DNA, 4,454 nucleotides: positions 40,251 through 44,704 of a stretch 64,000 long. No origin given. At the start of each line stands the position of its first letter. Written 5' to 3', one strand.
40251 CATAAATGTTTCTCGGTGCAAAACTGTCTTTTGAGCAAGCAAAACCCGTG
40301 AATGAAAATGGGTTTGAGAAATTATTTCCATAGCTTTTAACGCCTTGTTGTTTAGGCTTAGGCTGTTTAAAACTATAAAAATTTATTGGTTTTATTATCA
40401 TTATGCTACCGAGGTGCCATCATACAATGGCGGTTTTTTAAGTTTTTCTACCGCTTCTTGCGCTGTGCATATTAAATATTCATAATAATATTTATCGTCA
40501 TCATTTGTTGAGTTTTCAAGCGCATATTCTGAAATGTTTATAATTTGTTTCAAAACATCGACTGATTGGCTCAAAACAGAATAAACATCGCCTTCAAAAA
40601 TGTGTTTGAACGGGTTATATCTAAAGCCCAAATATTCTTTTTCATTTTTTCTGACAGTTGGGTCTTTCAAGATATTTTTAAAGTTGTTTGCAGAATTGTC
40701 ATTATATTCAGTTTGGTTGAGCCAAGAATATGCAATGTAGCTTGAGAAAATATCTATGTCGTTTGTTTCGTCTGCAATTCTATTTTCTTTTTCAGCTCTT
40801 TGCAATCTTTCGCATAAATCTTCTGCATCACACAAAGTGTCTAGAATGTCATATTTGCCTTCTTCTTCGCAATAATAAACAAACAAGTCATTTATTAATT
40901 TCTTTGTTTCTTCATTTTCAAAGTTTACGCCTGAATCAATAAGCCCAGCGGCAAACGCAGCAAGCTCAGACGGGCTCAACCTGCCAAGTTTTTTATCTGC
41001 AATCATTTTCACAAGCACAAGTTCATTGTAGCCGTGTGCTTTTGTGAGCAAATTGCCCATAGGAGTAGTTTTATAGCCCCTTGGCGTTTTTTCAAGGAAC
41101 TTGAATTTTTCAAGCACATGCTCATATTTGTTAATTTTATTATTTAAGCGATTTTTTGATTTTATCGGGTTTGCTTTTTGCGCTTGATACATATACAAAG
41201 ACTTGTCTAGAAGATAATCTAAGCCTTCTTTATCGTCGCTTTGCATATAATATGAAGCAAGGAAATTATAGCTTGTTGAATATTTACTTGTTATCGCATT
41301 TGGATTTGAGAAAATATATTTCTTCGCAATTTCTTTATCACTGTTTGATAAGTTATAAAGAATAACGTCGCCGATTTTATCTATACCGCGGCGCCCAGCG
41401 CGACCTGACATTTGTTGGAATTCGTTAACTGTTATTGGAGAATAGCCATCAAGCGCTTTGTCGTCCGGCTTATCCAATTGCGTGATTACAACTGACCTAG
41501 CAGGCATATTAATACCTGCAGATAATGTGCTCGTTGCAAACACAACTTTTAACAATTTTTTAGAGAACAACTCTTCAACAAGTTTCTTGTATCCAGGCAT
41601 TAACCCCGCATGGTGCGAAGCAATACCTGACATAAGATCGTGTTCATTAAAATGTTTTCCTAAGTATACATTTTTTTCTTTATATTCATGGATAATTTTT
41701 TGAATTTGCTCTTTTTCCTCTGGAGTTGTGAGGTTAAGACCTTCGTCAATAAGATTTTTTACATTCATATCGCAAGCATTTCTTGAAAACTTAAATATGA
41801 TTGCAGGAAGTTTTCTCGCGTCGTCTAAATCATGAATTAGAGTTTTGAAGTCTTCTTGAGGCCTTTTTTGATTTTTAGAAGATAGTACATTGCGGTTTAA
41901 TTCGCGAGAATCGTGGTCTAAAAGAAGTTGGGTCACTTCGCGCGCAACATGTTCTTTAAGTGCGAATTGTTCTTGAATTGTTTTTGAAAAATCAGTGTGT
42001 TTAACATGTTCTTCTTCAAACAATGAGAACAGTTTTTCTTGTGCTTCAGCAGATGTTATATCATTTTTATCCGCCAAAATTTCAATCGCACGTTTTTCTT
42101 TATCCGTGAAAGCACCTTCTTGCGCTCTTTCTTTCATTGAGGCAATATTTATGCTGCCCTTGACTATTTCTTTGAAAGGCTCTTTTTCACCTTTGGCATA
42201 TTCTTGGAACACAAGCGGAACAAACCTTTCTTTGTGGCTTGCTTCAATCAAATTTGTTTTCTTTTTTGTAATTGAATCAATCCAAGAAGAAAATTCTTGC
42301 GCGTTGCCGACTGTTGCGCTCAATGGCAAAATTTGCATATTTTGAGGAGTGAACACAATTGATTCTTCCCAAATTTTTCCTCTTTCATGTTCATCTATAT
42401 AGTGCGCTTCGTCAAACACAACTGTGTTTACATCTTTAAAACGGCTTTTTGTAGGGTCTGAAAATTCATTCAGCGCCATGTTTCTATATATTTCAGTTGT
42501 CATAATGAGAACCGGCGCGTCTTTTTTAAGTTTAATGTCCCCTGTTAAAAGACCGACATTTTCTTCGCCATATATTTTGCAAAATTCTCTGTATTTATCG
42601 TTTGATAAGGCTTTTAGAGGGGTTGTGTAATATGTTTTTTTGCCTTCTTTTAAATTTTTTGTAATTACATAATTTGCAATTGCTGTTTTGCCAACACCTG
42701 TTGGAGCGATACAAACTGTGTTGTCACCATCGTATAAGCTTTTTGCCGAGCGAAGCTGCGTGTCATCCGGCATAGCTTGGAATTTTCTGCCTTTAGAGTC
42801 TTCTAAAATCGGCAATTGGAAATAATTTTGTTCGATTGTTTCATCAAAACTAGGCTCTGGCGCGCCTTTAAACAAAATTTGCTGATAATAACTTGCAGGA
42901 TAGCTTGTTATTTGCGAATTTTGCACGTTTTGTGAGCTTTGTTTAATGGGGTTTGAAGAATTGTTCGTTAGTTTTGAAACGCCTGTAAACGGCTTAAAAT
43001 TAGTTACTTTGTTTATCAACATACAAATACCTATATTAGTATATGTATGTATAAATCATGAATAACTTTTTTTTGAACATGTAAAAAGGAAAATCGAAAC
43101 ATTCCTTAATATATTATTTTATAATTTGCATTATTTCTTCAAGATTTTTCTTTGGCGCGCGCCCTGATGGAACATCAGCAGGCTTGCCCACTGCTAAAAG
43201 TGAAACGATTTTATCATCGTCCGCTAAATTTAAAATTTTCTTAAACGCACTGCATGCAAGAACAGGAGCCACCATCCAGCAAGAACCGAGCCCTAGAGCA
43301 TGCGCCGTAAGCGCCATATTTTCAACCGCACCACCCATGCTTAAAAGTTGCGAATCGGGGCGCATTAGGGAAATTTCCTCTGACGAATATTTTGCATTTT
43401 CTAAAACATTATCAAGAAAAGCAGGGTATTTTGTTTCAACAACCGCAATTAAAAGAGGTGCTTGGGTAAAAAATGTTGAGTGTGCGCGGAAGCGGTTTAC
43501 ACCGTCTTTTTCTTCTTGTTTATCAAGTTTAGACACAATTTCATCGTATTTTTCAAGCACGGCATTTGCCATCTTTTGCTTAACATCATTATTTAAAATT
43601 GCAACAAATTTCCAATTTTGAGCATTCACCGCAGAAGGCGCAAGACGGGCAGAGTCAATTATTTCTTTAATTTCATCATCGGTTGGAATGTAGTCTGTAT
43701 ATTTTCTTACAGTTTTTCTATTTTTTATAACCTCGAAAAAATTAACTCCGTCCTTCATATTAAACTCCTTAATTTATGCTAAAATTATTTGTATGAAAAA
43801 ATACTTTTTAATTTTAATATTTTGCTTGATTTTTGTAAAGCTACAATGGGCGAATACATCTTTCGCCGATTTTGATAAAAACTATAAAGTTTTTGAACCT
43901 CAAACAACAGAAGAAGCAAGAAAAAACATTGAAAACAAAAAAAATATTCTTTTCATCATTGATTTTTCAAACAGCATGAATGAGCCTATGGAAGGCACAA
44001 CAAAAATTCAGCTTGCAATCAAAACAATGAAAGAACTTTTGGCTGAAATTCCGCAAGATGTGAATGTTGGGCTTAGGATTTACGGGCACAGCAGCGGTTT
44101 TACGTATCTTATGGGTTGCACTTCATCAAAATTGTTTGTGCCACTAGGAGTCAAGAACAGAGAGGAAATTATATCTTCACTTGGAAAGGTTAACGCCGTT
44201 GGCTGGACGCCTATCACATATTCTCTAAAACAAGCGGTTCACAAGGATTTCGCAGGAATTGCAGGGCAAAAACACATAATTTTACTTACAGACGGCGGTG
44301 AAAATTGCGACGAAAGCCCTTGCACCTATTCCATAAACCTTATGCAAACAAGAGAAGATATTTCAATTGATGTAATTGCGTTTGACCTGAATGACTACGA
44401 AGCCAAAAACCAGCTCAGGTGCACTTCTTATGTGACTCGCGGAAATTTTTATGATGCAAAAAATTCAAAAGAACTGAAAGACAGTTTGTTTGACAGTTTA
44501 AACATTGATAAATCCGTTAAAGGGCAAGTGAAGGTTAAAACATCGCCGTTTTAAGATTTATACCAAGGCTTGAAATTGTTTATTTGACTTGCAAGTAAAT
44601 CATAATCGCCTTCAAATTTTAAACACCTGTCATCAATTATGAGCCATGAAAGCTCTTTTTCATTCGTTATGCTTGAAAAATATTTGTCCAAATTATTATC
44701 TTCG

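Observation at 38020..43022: Translationally coupled Ski2/HelY-like helicase plus HNH coiled-coil nuclease: candidate undescribed two-gene nucleic-acid surveillance/defence module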

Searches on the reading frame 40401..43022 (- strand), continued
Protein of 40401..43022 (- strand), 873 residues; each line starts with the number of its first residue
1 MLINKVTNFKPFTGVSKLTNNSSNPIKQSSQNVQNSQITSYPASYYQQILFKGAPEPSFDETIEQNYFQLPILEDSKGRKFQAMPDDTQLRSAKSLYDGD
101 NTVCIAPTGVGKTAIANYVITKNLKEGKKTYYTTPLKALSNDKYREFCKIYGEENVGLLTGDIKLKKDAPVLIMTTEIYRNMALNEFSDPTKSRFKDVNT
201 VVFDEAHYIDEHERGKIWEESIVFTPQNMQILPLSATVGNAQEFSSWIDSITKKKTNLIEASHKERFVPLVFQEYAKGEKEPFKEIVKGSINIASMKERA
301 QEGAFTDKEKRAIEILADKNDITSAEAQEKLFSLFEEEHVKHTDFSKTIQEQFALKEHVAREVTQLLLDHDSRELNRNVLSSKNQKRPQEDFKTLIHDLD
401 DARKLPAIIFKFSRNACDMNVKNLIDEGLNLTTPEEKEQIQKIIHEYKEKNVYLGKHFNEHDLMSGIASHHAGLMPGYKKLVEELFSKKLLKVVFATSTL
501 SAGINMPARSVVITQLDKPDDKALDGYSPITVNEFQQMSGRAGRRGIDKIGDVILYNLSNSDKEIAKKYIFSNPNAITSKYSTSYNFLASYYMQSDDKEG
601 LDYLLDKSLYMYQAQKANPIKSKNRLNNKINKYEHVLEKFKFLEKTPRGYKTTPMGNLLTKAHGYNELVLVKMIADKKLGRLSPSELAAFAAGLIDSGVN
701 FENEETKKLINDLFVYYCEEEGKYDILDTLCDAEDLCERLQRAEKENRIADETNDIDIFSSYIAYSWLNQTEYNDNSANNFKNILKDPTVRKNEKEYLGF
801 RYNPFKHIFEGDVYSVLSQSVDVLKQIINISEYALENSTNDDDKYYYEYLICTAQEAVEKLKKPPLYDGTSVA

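Call 52: find_encoding_contigs(protein=P0186, flank=7000, max_places=1)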
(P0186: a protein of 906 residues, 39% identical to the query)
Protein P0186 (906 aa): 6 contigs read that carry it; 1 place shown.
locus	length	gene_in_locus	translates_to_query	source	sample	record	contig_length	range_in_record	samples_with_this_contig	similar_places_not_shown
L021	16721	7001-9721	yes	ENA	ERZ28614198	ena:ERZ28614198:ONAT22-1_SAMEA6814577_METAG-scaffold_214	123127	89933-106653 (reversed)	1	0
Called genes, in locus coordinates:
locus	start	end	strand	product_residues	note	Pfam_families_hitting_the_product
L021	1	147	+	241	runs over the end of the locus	PF20260:PUA_4, PF04452:Methyltrans_RNA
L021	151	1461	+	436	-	PF01743:PolyA_pol, PF01966:HD, PF13735:tRNA_NucTran2_2 (weak)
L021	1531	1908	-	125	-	-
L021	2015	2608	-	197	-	-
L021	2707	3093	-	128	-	-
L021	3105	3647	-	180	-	-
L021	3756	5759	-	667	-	-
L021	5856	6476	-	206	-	-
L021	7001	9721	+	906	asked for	PF00270:DEAD, PF04851:ResIII, PF22527:DEXQc_Suv3, PF08148:DSHCT (faint), PF00271:Helicase_C (weak)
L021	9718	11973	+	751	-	-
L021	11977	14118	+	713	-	PF01844:HNH (faint), PF14279:HNH_5 (weak)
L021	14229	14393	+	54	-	-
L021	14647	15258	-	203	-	PF01596:Methyltransf_3, PF13578:Methyltransf_24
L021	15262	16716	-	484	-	PF25174:Beta-prop_THOC3 (faint), PF25172:Beta-prop_WDR3_2nd (faint)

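Call 53: find_encoding_contigs(protein=P0252, flank=7000, max_places=1)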
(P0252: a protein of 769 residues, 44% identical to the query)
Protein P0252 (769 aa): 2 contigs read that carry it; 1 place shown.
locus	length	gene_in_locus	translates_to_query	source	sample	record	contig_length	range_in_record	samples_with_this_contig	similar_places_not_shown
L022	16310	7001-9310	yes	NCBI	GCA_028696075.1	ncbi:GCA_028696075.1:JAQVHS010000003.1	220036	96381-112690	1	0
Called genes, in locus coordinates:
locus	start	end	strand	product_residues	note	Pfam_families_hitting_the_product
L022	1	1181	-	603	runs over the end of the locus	PF10150:RNase_E_G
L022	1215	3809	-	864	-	PF19864:Radical_SAM_N2, PF04055:Radical_SAM, PF10105:DUF2344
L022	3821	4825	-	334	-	PF01210:NAD_Gly3P_dh_N, PF07479:NAD_Gly3P_dh_C, PF20618:GPD_NAD_C_bact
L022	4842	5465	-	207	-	PF02660:G3P_acyltransf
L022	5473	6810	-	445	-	PF00009:GTP_EFTU, PF01926:MMR_HSR1, PF02421:FeoB_N, PF00009:GTP_EFTU, PF01926:MMR_HSR1, PF02421:FeoB_N, PF04548:AIG1, PF14714:KH_dom-like, +5 more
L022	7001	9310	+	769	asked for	PF00270:DEAD, PF04851:ResIII, PF22527:DEXQc_Suv3, PF00271:Helicase_C, PF08148:DSHCT (faint)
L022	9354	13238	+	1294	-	PF00580:UvrD-helicase, PF13245:AAA_19, PF13361:UvrD_C, PF13538:UvrD_C_2 (faint)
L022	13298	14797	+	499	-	PF02142:MGS, PF01808:AICARFT_IMPCHas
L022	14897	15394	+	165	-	PF05198:IF3_N, PF00707:IF3_C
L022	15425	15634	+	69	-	PF01632:Ribosomal_L35p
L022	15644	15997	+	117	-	PF00453:Ribosomal_L20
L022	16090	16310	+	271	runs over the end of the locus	PF02405:MlaE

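Call 62: search_protein_families(library=phrogs, proteins=[window:40401-43022:-], max_evalue=0.001)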
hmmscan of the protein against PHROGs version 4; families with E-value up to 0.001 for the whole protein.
window:40401-43022:- (873 aa): 5 families
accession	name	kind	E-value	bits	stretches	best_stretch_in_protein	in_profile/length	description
phrog_6819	-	DNA, RNA and nucleotide metabolism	1.4e-46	160.2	1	91-660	28-452/645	Holliday junction branch migration helicase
phrog_16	-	DNA, RNA and nucleotide metabolism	1.1e-13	51.3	1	77-209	265-388/986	DNA helicase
phrog_35989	-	unknown function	1.8e-12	47.2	1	454-640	432-625/860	-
phrog_31517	-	unknown function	1e-10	41.1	1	461-555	641-732/1191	-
phrog_2488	-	DNA, RNA and nucleotide metabolism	0.00021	21.1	1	96-148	34-92/579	DNA helicase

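Call 73: find_encoding_contigs(protein=P0208, flank=8000, max_places=1)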
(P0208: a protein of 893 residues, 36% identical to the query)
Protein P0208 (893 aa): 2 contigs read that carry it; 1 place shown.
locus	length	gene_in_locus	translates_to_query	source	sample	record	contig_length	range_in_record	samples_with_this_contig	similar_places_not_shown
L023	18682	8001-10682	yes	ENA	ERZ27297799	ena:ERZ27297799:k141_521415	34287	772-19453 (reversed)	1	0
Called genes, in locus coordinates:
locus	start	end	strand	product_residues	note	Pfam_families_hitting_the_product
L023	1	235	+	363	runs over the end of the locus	PF02463:SMC_N, PF13175:AAA_15, PF13476:AAA_23 (weak)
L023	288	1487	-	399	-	PF00162:PGK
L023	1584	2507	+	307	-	PF04468:PSP1, PF28472:PSP1_3rd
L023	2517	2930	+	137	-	PF02410:RsfS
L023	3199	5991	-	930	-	PF07603:Lcl_C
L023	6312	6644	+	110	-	PF01381:HTH_3, PF13443:HTH_26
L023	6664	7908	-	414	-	PF00206:Lyase_1, PF10397:ADSL_C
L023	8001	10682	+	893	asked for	PF00270:DEAD, PF04851:ResIII, PF00271:Helicase_C (faint)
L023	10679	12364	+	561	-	-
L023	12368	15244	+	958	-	-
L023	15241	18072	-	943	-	PF00005:ABC_tran (faint), PF02463:SMC_N (faint), PF03193:RsgA_GTPase (faint), PF13555:AAA_29 (faint), PF20703:nSTAND1 (faint), PF17760:UvrA_inter, PF17755:UvrA_DNA-bind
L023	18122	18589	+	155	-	PF01668:SmpB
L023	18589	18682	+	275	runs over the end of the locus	PF00800:PDT, PF01842:ACT (weak)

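Call 87: search_protein_families(library=pfam, proteins=[L021:1531-1908:-, P0215, L023:10679-12364:+, L021:9718-11973:+], max_evalue=0.01)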
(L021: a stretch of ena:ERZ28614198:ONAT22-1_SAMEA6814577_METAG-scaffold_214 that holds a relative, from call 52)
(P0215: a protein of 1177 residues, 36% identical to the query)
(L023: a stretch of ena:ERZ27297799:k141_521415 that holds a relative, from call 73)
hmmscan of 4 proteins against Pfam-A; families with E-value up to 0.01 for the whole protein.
L021:1531-1908:- (125 aa): 0 families

P0215 (1177 aa): 6 families
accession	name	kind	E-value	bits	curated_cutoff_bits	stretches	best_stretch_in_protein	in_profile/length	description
PF00270.35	DEAD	-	7e-27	94.6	26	1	83-232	2-163/167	DEAD/DEAH box helicase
PF04851.21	ResIII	-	1.6e-15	57.8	22.5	1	80-230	3-162/164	Type III restriction enzyme, res subunit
PF22527.2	DEXQc_Suv3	-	1.1e-10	41.7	27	1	88-220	7-125/154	DEXQ-box helicase domain of Suv3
PF00271.37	Helicase_C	-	2.8e-07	31.2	23.5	1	460-545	39-110/110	Helicase conserved C-terminal domain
PF13401.12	AAA_22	-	0.0024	18.6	27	0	103-202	13-98/130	AAA domain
PF01320.23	Colicin_Pyocin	-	0.003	18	21.2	0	625-663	26-64/82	Colicin immunity protein / pyocin immunity protein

L023:10679-12364:+ (561 aa): 1 family
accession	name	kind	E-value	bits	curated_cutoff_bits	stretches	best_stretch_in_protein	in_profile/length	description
PF01844.29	HNH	-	0.00044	20.8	21.4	1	263-301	13-45/47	HNH endonuclease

L021:9718-11973:+ (751 aa): 2 families
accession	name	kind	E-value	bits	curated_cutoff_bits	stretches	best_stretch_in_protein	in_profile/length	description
PF14279.12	HNH_5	-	1.9e-05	24.9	27.5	1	243-278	8-43/56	HNH endonuclease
PF01844.29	HNH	-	0.0036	17.9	21.4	0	250-279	16-45/47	HNH endonuclease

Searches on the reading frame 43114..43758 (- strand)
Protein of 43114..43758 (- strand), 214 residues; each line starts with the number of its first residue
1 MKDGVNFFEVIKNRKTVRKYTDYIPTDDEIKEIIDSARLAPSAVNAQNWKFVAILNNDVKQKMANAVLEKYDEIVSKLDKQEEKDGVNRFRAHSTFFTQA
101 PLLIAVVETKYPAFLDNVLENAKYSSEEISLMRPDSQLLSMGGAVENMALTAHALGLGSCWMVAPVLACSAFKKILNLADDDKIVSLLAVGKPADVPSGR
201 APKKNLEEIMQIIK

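Call 3: search_protein_families(library=pfam, proteins=[window:43114-43758:-], max_evalue=0.01)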
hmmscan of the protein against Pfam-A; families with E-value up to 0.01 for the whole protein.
window:43114-43758:- (214 aa): 2 families
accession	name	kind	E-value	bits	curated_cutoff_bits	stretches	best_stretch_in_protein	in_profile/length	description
PF00881.29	Nitroreductase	-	5.5e-32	111.7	23.5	1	11-192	1-167/167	Nitroreductase family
PF14512.11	TM1586_NiRdase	-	5.7e-19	69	27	2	26-69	156-197/215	Putative TM nitroreductase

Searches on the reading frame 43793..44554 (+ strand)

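Call 3: search_protein_families(library=pfam, proteins=[window:43793-44554:+], max_evalue=0.01)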
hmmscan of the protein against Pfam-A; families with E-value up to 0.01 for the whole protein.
window:43793-44554:+ (253 aa): 3 families
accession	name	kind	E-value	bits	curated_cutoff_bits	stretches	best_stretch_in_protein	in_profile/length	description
PF00092.34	VWA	-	1.8e-08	35.3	23.8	1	51-230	1-170/174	von Willebrand factor type A domain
PF13519.12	VWA_2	-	1.6e-06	29.1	27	1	52-168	1-106/107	von Willebrand factor type A domain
PF13768.12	VWA_3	-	0.002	18.6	27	1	51-199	2-135/155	von Willebrand factor type A domain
